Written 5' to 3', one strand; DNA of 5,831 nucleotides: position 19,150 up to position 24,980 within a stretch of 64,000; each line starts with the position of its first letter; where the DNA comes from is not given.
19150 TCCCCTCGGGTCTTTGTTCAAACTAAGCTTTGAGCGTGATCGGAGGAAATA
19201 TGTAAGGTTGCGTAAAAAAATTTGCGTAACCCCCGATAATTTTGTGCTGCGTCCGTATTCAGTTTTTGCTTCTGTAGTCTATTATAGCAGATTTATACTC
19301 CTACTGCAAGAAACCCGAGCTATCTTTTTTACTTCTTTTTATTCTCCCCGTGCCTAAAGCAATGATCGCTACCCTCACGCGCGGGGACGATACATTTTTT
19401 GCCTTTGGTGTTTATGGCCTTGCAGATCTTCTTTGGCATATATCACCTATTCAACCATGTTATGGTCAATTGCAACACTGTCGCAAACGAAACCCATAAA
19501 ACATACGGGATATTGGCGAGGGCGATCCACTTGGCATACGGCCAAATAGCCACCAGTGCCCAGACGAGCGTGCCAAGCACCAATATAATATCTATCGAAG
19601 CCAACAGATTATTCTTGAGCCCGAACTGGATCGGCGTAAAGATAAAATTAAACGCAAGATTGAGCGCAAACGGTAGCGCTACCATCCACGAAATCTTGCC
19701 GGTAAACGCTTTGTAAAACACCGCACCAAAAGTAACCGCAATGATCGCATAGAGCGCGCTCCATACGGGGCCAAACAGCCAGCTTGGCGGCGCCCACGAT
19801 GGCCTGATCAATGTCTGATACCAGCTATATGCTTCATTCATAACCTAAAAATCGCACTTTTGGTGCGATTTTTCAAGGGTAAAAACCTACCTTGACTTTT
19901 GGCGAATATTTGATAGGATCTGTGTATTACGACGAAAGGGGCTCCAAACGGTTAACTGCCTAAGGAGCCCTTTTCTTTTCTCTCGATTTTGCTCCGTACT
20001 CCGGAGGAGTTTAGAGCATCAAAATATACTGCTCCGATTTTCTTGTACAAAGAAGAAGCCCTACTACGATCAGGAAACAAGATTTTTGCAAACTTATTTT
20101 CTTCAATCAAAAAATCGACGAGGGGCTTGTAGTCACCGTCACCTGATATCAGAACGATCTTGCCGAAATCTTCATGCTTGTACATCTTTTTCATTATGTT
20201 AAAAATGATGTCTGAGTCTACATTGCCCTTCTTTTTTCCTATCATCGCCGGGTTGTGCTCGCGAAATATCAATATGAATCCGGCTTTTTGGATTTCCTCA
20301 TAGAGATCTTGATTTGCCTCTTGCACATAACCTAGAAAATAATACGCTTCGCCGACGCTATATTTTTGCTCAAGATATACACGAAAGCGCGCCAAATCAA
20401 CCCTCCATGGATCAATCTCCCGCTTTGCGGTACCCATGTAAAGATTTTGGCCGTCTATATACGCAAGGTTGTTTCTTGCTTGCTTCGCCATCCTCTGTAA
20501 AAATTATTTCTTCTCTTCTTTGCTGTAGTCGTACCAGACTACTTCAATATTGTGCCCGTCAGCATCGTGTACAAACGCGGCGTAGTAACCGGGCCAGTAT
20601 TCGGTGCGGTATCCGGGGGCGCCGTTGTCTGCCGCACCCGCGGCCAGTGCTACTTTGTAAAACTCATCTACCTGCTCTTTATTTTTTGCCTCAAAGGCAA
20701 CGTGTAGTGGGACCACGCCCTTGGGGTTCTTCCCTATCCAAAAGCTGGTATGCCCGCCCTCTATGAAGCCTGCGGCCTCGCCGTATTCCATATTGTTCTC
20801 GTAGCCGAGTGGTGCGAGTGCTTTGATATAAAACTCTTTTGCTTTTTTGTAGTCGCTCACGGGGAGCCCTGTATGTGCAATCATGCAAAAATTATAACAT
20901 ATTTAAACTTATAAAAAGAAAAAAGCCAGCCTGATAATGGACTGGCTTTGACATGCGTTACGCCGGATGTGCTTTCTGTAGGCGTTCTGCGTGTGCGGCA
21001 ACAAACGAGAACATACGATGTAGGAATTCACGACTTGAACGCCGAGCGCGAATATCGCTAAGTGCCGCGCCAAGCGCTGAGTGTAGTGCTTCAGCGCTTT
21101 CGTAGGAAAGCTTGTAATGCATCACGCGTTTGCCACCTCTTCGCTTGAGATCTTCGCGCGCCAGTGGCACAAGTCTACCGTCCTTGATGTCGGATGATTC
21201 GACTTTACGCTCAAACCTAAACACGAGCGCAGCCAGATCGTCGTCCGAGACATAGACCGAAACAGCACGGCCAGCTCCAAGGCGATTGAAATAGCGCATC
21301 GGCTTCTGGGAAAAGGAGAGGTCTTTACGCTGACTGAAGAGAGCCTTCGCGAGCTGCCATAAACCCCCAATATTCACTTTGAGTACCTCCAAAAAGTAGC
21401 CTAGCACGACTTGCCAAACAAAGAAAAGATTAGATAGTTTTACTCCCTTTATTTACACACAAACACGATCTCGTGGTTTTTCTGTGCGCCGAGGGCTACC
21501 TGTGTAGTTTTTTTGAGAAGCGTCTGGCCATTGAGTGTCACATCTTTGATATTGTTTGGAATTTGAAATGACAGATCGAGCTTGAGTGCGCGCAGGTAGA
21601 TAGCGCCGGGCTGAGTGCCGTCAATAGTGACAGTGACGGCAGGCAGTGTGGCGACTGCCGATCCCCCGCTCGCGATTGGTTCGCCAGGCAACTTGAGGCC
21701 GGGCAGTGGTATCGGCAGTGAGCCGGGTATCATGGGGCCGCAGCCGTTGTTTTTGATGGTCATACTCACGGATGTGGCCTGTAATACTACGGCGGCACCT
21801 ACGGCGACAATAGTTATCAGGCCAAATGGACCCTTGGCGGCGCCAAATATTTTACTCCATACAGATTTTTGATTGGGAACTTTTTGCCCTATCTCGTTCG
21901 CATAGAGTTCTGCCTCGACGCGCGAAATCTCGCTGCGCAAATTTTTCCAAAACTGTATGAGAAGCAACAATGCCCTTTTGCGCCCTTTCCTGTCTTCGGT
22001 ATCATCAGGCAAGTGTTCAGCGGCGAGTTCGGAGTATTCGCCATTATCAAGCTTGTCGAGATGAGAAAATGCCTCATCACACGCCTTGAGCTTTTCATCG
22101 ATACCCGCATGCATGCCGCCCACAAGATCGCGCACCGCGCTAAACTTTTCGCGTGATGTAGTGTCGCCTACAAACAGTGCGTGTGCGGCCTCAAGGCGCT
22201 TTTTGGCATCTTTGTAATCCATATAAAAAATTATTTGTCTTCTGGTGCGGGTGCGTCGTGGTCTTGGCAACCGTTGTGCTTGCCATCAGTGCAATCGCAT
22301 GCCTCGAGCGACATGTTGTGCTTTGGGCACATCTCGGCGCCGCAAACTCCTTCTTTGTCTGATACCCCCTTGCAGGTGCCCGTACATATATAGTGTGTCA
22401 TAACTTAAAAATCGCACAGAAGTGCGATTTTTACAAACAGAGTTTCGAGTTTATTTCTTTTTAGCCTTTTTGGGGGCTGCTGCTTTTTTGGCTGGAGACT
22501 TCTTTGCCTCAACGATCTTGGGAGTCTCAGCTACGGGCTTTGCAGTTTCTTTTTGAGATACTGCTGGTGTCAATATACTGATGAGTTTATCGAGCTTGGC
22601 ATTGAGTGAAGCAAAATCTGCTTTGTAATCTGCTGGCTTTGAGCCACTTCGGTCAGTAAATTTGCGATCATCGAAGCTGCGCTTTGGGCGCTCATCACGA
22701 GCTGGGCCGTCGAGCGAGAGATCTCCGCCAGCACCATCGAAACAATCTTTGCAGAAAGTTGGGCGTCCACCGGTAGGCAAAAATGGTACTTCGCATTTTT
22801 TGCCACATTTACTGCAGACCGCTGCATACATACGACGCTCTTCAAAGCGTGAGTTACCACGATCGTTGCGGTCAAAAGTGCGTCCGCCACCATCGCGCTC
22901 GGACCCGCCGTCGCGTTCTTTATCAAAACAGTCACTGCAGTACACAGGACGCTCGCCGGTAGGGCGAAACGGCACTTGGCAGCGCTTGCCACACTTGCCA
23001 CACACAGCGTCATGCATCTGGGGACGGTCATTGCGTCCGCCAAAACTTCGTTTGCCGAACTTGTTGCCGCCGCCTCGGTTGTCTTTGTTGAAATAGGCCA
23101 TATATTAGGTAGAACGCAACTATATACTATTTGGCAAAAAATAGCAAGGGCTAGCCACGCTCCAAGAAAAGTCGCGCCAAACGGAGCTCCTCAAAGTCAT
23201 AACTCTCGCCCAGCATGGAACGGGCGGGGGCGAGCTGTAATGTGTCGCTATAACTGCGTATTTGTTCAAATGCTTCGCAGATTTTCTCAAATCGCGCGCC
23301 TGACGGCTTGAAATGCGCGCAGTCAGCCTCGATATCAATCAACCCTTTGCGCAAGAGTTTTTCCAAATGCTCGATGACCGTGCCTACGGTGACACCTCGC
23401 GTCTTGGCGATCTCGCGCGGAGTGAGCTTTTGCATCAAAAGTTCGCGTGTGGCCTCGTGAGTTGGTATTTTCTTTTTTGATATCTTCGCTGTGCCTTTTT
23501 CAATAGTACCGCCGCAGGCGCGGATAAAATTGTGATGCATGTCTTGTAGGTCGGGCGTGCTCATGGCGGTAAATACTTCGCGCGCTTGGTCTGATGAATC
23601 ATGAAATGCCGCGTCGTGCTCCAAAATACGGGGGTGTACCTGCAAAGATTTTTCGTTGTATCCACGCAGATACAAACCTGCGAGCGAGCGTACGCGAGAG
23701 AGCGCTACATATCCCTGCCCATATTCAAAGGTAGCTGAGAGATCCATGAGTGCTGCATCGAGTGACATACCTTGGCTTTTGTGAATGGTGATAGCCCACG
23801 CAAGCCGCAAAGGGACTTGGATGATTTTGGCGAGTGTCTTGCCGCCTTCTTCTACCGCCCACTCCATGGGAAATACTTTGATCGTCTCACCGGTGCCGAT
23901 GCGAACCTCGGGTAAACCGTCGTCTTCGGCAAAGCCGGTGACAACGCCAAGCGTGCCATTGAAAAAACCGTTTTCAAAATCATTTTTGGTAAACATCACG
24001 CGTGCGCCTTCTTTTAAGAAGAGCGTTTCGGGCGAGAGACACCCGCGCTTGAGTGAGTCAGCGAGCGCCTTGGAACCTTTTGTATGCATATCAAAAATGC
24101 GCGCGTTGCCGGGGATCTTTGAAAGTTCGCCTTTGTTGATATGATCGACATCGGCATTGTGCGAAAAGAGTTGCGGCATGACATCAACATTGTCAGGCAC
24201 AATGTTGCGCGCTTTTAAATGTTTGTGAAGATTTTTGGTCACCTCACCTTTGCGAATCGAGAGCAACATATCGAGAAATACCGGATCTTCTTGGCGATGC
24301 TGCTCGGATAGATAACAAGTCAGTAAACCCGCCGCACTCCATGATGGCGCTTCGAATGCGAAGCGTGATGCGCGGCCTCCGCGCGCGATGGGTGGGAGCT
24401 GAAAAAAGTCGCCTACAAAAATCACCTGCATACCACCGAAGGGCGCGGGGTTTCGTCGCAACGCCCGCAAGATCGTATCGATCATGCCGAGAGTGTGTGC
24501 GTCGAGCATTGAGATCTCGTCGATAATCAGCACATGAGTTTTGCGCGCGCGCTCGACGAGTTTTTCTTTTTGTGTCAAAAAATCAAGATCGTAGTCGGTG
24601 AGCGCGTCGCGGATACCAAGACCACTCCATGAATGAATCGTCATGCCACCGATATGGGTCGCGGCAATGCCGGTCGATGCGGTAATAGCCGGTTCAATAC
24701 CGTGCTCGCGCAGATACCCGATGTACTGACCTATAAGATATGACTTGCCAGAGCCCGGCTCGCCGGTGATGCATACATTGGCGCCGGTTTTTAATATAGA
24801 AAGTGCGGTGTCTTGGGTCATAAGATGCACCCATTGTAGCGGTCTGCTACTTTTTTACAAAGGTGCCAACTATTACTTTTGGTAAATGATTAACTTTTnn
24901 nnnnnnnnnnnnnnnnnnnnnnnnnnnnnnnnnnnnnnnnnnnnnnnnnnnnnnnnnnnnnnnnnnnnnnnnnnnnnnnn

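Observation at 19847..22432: Identical-arm hairpin immediately upstream of two unrelated start codons (tspO and the Cys-rich ORF)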

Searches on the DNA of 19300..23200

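Call 55: search_rna_families(source=window, start=19300, end=23200, threshold=evalue, max_evalue=1)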
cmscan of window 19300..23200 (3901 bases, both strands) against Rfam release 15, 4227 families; matches with E-value up to 1: 1.
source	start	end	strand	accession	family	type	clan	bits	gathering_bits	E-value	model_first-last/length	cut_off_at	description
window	19937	19979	+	RF00489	ctRNA_p42d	Gene; antisense;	-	20.8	50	0.46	1-46/46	no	ctRNA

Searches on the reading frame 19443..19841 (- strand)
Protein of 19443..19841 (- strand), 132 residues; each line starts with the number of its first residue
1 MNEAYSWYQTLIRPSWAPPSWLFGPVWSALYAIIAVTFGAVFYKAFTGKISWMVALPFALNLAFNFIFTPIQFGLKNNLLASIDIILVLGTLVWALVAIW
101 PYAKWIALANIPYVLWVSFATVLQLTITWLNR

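Call 6: search_protein_families(library=pfam, proteins=[window:19443-19841:-], max_evalue=0.01)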
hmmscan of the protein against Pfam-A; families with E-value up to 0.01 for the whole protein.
window:19443-19841:- (132 aa): 1 family
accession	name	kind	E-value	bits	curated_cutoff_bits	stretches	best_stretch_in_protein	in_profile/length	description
PF03073.20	TspO_MBR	-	1e-28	100.3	24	1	4-130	20-145/145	TspO/MBR family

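Call 13: find_homologous_proteins(query=window:19443-19841:-)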
Query window:19443-19841:- (132 aa): 7998 proteins with E <= 0.001 among 8000 candidates; the best 120 are listed.
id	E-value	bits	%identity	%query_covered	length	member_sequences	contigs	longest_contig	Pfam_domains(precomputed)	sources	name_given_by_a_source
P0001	2.0e-78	279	100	100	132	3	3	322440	PF03073.21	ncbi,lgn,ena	ncbi:MAG: TspO/MBR family protein [Patescibacteria group bacterium]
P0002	3.3e-68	246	86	100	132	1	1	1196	PF03073.21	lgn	-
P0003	9.1e-66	238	81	100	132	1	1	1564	PF03073.21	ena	-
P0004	1.2e-65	238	80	100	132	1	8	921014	PF03073.21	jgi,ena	jgi:tryptophan-rich sensory protein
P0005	6.9e-65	236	81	98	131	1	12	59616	PF03073.21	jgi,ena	jgi:tryptophan-rich sensory protein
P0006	5.1e-64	233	81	98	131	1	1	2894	PF03073.21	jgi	jgi:tryptophan-rich sensory protein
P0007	6.8e-64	232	77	100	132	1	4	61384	PF03073.21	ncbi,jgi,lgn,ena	jgi:benzodiazapine receptor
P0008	7.1e-64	232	77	100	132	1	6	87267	PF03073.21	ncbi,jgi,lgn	jgi:benzodiazapine receptor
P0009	1.5e-63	231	79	100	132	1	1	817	PF03073.21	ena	-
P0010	2.0e-63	231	79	98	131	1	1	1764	PF03073.21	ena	-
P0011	3.8e-63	230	78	100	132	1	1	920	PF03073.21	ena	-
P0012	4.5e-63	230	78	100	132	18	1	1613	PF03073.21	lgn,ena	-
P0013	4.7e-63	230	80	100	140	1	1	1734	PF03073.21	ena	-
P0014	5.8e-63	229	82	99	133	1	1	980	PF03073.21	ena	-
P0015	7.9e-63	229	81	98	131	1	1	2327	PF03073.21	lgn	-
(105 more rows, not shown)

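Call 14: find_encoding_contigs(protein=P0001, flank=3000, max_places=4)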
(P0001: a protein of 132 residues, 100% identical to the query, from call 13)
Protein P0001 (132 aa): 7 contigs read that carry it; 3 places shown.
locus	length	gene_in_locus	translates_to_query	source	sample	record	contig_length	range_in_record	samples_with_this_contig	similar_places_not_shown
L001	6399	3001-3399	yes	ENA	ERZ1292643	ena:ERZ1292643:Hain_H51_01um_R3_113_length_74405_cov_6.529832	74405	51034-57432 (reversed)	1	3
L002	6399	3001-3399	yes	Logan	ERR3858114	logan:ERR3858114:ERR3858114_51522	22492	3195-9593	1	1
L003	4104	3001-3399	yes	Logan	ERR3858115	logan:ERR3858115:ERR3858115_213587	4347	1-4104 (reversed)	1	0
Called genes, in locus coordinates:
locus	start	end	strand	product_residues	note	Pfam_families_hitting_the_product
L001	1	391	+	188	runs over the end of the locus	PF23477:zf_Tbcl_2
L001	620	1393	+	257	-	-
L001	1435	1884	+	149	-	-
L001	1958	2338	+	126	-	PF00903:Glyoxalase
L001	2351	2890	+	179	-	PF01936:NYN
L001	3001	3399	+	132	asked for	PF03073:TspO_MBR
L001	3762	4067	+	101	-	-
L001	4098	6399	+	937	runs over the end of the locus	PF04313:HSDR_N (faint), PF02384:N6_Mtase, PF20473:MmeI_Mtase, PF07669:Eco57I, PF12950:TaqI_C (weak)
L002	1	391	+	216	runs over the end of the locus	PF23477:zf_Tbcl_2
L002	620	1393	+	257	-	-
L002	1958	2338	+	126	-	PF00903:Glyoxalase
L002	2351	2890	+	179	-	PF01936:NYN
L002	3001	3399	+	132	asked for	PF03073:TspO_MBR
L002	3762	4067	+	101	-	-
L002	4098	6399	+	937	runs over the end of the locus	PF04313:HSDR_N (faint), PF02384:N6_Mtase, PF20473:MmeI_Mtase, PF07669:Eco57I, PF12950:TaqI_C (weak)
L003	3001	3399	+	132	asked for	PF03073:TspO_MBR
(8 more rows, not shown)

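Call 15: find_encoding_contigs(protein=P0004, flank=3000, max_places=4)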
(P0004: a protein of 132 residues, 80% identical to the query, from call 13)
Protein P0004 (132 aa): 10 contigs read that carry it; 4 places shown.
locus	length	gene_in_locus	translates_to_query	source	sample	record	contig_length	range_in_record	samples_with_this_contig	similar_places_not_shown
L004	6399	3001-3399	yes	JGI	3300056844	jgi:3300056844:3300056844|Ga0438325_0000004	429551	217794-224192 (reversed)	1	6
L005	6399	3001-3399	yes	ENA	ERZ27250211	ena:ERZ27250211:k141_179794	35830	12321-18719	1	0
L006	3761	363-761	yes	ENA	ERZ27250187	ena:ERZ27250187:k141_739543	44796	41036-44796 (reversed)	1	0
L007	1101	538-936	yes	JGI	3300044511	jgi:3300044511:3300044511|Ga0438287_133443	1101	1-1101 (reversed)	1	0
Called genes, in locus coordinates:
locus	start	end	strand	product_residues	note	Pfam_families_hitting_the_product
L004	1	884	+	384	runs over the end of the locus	PF13651:EcoRI_methylase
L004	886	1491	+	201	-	PF10544:T5orf172 (weak), PF13455:MUG113 (faint)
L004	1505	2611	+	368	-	PF03235:GmrSD_N, PF01844:HNH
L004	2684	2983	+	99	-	-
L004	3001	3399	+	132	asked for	PF03073:TspO_MBR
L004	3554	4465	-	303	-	PF18075:FtsX_ECD, PF02687:FtsX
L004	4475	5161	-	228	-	PF00005:ABC_tran, PF00931:NB-ARC (faint), PF13304:AAA_21 (faint)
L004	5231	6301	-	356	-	PF03462:PCRF, PF00472:RF-1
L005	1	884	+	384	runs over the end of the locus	PF13651:EcoRI_methylase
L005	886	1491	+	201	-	PF10544:T5orf172 (weak), PF13455:MUG113 (faint)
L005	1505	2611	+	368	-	PF03235:GmrSD_N, PF01844:HNH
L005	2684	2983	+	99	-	-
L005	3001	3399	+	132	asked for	PF03073:TspO_MBR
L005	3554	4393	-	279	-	PF18075:FtsX_ECD, PF02687:FtsX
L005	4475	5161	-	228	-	PF00005:ABC_tran, PF00931:NB-ARC (faint), PF13304:AAA_21 (faint)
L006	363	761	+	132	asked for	PF03073:TspO_MBR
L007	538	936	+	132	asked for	PF03073:TspO_MBR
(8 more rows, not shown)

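Call 38: find_encoding_contigs(protein=P0002, flank=1500, max_places=3)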
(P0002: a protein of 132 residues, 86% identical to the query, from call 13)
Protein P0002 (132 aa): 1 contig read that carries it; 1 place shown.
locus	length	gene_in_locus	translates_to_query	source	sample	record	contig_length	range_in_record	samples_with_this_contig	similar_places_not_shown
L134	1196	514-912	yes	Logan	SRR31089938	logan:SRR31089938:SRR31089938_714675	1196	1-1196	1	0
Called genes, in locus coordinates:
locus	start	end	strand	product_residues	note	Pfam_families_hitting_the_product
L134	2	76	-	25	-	?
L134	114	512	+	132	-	PF09945:DUF2177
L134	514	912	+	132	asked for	PF03073:TspO_MBR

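Call 39: find_encoding_contigs(protein=P0003, flank=1500, max_places=3)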
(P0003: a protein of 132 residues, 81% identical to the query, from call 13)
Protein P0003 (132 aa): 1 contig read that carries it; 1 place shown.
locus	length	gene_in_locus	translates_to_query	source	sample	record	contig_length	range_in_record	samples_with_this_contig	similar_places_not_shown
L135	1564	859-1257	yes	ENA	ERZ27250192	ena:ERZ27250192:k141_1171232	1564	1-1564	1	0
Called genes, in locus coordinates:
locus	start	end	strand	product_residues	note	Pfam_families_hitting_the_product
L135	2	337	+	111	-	?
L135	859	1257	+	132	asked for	PF03073:TspO_MBR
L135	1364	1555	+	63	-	-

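Call 40: find_encoding_contigs(protein=P0005, flank=1500, max_places=4)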
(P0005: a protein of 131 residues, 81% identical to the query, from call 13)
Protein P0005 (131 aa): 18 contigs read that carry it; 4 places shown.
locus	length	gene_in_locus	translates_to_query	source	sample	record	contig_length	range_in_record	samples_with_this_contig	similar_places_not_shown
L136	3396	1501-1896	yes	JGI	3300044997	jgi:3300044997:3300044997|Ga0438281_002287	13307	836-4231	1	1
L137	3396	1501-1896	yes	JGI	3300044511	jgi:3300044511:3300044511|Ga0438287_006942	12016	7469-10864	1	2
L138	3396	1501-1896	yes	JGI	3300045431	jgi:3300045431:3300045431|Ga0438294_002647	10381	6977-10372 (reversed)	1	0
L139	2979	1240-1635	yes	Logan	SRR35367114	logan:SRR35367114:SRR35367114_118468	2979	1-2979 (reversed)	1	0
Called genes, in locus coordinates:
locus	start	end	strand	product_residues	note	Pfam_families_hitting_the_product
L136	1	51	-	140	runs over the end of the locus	PF08241:Methyltransf_11, PF08242:Methyltransf_12 (weak), PF13649:Methyltransf_25 (weak), PF20922:Anamorsin_N (weak)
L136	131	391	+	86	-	PF01527:HTH_Tnp_1, PF13384:HTH_23 (faint), PF13518:HTH_28 (faint)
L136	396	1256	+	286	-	PF13276:HTH_21 (weak), PF00665:rve, PF13683:rve_3, PF13333:rve_2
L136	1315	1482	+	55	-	-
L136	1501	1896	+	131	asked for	PF03073:TspO_MBR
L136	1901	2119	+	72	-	-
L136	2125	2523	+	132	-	PF09945:DUF2177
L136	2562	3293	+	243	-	PF06966:DUF1295, PF04140:ICMT (faint), PF02544:Steroid_dh, PF04191:PEMT (weak)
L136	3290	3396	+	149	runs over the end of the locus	-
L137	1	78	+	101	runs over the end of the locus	-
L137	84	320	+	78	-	-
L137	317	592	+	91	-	-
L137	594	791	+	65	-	-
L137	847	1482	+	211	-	PF02525:Flavodoxin_2, PF03358:FMN_red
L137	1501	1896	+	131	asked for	PF03073:TspO_MBR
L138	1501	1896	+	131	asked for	PF03073:TspO_MBR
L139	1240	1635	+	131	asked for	PF03073:TspO_MBR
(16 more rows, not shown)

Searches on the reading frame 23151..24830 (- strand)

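Call 6: search_protein_families(library=pfam, proteins=[window:23151-24830:-], max_evalue=0.01)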
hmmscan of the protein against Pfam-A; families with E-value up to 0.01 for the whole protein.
window:23151-24830:- (559 aa): 19 families
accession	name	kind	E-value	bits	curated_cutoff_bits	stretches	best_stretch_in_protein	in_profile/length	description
PF05970.20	PIF1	-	3.7e-34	118.7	25.9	1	13-199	19-219/223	PIF1-like helicase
PF13604.12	AAA_30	-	1.7e-16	61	27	1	8-204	8-180/191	AAA domain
PF14493.12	HTH_40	-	1.1e-15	58.1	27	1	457-553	1-89/89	Helix-turn-helix domain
PF13245.12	AAA_19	-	3e-13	50.5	25.1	1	10-149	5-133/134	AAA domain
PF13401.12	AAA_22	-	3e-07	31.3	27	1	16-140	5-122/130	AAA domain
PF21530.3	Pif1_2B_dom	-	1.3e-06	28.5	23.9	1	256-300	2-47/47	DNA helicase Pif1, 2B domain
PF13191.12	AAA_16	-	1.5e-05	26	32.6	1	17-126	25-161/167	AAA ATPase domain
PF07728.20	AAA_5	-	3.2e-05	24.4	22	1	18-126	1-95/139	AAA domain (dynein-related subfamily)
PF18335.7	SH3_13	-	3.6e-05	23.9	41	1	272-304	26-58/65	ATP-dependent RecD-like DNA helicase SH3 domain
PF13412.12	HTH_24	-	4.4e-05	23.4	21.9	1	469-498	18-47/48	Winged helix-turn-helix DNA-binding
PF03266.21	NTPase_1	-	0.00011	22.5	23.9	0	18-45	1-28/168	NTPase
PF01022.26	HTH_5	-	0.00064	20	22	1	464-498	11-45/47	Bacterial regulatory protein, arsR family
PF13538.12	UvrD_C_2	-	0.0008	19.7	27.4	1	343-384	1-49/52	UvrD-like helicase C-terminal domain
PF12802.13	MarR_2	-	0.0012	19.4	27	1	467-503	17-55/61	MarR family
PF05127.21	NAT10_TcmA_helicase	-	0.0015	18.9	22.7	1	20-114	1-106/176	RNA cytidine acetyltransferase NAT10/TcmA, helicase domain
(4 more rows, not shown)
